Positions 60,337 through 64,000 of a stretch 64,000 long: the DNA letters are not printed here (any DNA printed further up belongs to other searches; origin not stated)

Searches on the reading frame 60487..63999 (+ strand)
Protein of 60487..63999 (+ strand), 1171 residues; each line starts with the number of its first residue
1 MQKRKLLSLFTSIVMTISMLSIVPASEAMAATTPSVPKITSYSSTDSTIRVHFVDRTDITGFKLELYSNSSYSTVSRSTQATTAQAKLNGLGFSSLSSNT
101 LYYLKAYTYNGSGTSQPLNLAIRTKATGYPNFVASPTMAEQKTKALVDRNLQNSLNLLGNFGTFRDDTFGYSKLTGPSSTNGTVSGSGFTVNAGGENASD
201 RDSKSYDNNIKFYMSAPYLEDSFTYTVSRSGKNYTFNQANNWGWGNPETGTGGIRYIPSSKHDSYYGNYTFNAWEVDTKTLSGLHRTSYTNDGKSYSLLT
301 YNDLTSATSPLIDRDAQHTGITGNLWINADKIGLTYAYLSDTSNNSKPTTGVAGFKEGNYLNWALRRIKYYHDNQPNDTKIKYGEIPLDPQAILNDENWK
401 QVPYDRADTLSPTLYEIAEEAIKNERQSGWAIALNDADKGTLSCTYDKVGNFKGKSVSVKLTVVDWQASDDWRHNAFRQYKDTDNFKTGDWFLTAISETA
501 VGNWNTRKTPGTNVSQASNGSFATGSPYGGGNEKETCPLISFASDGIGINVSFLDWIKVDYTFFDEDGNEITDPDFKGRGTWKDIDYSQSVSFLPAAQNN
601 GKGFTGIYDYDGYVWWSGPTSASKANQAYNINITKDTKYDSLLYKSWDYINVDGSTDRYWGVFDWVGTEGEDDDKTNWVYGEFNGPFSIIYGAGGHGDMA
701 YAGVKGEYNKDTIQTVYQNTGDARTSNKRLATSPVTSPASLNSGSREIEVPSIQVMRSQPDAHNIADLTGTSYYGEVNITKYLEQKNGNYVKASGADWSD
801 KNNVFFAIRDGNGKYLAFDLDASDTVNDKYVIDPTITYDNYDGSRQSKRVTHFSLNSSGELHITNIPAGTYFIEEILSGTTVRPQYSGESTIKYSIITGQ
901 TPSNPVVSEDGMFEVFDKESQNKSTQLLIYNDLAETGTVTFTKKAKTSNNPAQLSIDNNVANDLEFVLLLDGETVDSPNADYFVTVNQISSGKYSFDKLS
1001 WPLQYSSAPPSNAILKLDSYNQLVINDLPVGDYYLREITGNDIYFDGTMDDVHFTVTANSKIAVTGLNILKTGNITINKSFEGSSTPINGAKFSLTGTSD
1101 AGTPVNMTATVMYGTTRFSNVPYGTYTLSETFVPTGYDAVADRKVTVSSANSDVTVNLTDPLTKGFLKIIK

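Call 77: search_protein_families(library=pfam, proteins=[window:60487-63999:+], max_evalue=0.001)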
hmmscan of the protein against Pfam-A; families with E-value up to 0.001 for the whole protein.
window:60487-63999:+ (1171 aa): 1 family
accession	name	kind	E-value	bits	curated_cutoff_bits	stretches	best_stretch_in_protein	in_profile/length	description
PF17802.7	SpaA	-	8.2e-19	68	23.1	1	1073-1160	1-89/91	Prealbumin-like fold domain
